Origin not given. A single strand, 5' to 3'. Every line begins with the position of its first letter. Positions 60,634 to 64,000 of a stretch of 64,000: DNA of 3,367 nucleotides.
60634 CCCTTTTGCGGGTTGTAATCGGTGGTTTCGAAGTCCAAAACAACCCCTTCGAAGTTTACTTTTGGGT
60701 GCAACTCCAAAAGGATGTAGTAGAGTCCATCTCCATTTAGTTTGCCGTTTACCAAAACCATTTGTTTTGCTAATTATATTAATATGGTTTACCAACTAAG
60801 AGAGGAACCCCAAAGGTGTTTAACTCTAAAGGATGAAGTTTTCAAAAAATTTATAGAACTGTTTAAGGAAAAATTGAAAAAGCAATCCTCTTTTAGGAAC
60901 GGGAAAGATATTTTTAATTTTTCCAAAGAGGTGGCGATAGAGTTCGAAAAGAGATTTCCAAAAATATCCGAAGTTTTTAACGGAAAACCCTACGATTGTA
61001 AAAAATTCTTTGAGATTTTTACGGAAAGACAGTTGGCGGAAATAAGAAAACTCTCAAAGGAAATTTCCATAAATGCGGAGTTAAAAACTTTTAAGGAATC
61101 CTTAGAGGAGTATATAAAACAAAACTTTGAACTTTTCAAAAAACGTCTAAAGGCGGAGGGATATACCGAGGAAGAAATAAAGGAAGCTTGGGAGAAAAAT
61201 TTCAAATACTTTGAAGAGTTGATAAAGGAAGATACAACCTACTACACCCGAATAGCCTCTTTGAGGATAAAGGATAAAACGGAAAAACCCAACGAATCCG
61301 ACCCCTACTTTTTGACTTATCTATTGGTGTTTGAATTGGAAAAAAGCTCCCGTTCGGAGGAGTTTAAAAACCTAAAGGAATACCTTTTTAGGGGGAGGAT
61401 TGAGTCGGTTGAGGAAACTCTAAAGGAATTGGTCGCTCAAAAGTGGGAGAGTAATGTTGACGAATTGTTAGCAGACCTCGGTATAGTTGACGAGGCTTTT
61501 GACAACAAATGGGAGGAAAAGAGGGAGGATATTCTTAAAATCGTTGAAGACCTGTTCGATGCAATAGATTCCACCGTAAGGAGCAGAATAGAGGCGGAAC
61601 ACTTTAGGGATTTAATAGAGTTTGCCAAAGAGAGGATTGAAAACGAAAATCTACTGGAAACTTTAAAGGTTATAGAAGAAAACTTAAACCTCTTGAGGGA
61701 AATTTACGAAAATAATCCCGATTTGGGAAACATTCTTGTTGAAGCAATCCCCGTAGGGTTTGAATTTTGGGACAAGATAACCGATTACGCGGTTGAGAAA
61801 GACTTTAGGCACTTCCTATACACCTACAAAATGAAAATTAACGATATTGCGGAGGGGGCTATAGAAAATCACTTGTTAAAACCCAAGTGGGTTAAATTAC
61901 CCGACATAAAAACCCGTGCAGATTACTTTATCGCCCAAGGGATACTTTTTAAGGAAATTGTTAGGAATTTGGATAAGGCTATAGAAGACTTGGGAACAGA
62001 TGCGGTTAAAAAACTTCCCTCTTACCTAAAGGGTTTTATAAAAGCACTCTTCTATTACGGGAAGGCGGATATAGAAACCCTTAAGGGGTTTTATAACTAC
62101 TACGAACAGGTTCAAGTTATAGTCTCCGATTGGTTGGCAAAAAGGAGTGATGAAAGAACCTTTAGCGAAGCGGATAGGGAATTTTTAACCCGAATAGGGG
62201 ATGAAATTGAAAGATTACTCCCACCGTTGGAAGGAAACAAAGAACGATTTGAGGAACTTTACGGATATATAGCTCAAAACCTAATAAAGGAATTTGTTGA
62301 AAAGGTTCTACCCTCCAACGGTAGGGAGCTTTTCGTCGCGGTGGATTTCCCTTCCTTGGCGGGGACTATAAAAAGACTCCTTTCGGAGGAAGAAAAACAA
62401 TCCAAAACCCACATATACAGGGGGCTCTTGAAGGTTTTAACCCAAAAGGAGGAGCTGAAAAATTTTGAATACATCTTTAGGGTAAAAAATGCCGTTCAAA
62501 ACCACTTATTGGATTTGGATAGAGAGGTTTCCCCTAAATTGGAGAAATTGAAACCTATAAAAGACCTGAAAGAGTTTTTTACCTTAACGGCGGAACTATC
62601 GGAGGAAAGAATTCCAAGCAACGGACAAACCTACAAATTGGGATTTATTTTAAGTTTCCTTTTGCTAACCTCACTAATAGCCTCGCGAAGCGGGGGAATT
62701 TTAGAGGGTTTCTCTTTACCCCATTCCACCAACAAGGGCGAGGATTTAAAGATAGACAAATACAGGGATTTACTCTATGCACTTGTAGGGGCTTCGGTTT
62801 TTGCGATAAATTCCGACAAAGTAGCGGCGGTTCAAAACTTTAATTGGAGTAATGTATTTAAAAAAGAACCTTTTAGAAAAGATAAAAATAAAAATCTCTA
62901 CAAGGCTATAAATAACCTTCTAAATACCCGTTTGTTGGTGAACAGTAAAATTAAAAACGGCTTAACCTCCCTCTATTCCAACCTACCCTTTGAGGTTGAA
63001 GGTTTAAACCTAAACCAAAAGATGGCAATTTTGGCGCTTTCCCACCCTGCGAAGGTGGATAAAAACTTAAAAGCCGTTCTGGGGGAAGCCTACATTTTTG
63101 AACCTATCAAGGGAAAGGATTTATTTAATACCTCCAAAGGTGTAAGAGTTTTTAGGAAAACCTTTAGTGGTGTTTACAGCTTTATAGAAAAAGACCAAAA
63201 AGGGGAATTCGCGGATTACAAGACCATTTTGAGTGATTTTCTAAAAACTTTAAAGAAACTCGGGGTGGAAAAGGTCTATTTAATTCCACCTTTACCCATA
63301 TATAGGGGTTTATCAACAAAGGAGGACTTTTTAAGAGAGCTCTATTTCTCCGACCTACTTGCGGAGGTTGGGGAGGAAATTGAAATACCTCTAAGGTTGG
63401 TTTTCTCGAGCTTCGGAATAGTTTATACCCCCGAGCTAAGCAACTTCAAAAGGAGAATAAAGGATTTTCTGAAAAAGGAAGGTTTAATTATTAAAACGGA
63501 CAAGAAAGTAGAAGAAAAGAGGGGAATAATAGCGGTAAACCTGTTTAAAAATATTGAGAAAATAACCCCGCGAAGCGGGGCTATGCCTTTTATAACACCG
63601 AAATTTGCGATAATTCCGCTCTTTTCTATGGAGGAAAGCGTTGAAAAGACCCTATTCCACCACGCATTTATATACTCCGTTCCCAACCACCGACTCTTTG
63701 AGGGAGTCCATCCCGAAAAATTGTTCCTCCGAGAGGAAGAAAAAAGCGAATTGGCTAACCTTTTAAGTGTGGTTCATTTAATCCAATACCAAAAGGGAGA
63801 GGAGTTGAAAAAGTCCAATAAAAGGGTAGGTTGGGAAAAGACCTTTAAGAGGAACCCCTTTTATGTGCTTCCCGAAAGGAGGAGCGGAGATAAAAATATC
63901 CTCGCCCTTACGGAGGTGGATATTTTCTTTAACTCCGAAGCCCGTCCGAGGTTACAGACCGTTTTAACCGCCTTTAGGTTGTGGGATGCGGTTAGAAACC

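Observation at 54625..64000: Unassigned helicase, DEDDh exonuclease and giant-ORF cluster after dapB (best candidate for a new defence-type system)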

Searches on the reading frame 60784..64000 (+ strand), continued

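Call 107: search_protein_families(library=pfam, proteins=[L096:2126-3313:+, L096:3732-4361:+, L096:4358-5482:+, L096:5489-6499:+, L096:6810-7601:-, L096:11327-12262:-, L096:12461-13363:-, L096:13375-14160:-, L096:14258-15616:+, L096:15661-16728:+], max_evalue=0.001)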
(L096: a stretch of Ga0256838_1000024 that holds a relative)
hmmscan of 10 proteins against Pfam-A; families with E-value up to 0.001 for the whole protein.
L096:2126-3313:+ (395 aa): 3 families
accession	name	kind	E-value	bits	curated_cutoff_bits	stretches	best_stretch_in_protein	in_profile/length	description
PF00534.26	Glycos_transf_1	-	1.8e-25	89.9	26.4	1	177-321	9-144/172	Glycosyl transferases group 1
PF13692.12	Glyco_trans_1_4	-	1.3e-21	77.8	27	1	184-322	2-129/142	Glycosyl transferases group 1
PF13439.12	Glyco_transf_4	-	2.6e-07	31.3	28.5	1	14-164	2-169/170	Glycosyltransferase Family 4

L096:3732-4361:+ (209 aa): 1 family
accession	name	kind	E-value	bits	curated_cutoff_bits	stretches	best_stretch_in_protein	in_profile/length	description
PF14897.12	EpsG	-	3.3e-17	63.1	30.1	1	1-205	108-326/326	EpsG family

L096:4358-5482:+ (374 aa): 5 families
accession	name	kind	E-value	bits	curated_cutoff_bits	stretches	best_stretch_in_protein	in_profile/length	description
PF00534.26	Glycos_transf_1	-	2.3e-32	112.3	26.4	1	182-343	7-166/172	Glycosyl transferases group 1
PF13692.12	Glyco_trans_1_4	-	9.7e-32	110.6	27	1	192-333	3-141/142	Glycosyl transferases group 1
PF13477.12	Glyco_trans_4_2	-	1.5e-12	48.3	23.4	1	2-147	1-139/139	Glycosyl transferase 4-like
PF13439.12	Glyco_transf_4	-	1.8e-09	38.3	28.5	1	20-175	11-168/170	Glycosyltransferase Family 4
PF13579.12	Glyco_trans_4_4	-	3.2e-05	24.8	29.7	1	20-169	10-156/158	Glycosyl transferase 4-like domain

L096:5489-6499:+ (336 aa): 1 family
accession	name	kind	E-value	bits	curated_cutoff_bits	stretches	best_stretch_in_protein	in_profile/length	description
PF00953.26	Glycos_transf_4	-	1.4e-33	116.6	27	1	74-223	4-159/160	Glycosyl transferase family 4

L096:6810-7601:- (263 aa): 1 family
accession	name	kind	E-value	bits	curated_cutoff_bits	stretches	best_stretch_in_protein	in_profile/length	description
PF13482.12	RNase_H_2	-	3.9e-12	46.9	22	1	31-198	2-164/165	RNase_H superfamily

L096:11327-12262:- (311 aa): 1 family
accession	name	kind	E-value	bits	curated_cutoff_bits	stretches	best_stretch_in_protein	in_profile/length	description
PF00291.31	PALP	-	2e-73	247.8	35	1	20-298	3-295/295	Pyridoxal-phosphate dependent enzyme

L096:12461-13363:- (300 aa): 0 families

L096:13375-14160:- (261 aa): 2 families
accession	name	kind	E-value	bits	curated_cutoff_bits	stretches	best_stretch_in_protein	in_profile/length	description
PF03641.19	Lysine_decarbox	-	7.5e-33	114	27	1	97-226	1-130/131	Possible lysine decarboxylase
PF18306.6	LDcluster4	-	8e-12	45.5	26.3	1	56-172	4-118/151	SLOG cluster4 family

L096:14258-15616:+ (452 aa): 2 families
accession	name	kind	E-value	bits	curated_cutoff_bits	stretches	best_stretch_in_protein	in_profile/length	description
PF05697.18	Trigger_N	-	7.3e-32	111.1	22.2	1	13-157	1-144/144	Bacterial trigger factor protein (TF)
PF05698.19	Trigger_C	-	2.5e-24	86.6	22.7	1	272-428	3-161/162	Bacterial trigger factor protein (TF) C-terminus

L096:15661-16728:+ (355 aa): 1 family
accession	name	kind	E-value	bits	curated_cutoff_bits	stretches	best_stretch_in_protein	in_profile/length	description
PF00155.27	Aminotran_1_2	-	1.4e-51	176.2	19.7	1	20-344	3-361/361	Aminotransferase class I and II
